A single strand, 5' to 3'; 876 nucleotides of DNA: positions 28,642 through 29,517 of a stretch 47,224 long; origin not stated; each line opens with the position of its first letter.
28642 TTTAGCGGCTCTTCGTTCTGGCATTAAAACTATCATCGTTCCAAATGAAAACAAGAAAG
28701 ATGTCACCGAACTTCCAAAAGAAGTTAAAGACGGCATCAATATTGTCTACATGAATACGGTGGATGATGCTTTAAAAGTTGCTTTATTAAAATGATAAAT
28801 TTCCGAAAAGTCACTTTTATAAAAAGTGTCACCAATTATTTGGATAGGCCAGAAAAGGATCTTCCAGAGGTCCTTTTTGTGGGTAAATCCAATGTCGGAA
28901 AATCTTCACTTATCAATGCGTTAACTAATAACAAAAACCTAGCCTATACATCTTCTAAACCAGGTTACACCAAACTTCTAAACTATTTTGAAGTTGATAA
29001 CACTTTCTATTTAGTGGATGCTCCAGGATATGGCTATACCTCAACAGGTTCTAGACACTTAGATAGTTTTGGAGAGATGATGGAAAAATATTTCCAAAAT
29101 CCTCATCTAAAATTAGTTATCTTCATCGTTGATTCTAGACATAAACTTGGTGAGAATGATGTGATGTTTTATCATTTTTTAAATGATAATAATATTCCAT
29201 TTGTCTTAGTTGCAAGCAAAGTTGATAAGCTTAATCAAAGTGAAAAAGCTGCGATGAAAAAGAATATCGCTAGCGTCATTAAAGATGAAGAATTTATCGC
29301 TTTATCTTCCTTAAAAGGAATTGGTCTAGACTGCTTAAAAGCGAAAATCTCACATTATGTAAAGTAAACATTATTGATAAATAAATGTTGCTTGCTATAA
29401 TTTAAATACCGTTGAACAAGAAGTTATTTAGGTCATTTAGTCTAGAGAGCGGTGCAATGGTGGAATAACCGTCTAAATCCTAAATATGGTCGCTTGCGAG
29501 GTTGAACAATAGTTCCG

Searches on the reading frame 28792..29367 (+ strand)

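Call 7: search_protein_families(library=pfam, proteins=[window:28792-29367:+], max_evalue=0.01)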
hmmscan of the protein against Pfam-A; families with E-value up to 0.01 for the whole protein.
window:28792-29367:+ (191 aa): 13 families
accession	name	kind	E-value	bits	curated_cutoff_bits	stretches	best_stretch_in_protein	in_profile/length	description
PF01926.29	MMR_HSR1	-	9.6e-22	77.7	21.9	1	26-143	1-113/113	50S ribosome-binding GTPase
PF02421.24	FeoB_N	-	4.5e-10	39.7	27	1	27-186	3-156/156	Ferrous iron transport protein B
PF03193.22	RsgA_GTPase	-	1.8e-08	34.9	30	1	27-79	109-167/174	RsgA GTPase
PF00350.29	Dynamin_N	-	3.7e-07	30.7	27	0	27-50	1-24/168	Dynamin family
PF00071.28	Ras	-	2.5e-06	27.6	21.6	1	27-173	2-143/162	Ras family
PF09439.16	SRPRB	-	2.5e-06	27.4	25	1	25-116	4-83/178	Signal recognition particle receptor beta subunit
PF00009.33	GTP_EFTU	-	3.7e-06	27.1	26.5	1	105-189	92-185/188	Elongation factor Tu GTP binding domain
PF00735.24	Septin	-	8.2e-06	25.7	26.2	0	109-168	117-175/280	Septin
PF08477.19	Roc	-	4.9e-05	24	27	1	27-56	2-31/119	Ras of Complex, Roc, domain of DAPkinase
PF05049.19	IIGP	-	0.00092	18.8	24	1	11-152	22-160/375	Interferon-inducible GTPase (IIGP)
PF10662.15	PduV-EutP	-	0.002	18.3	21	0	26-185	3-140/143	Ethanolamine utilisation - propanediol utilisation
PF16897.10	MMR_HSR1_Xtn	-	0.0051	17.2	35.2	0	131-189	52-103/106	C-terminal region of MMR_HSR1 domain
PF13401.12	AAA_22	-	0.006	17.3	27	0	28-141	9-122/130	AAA domain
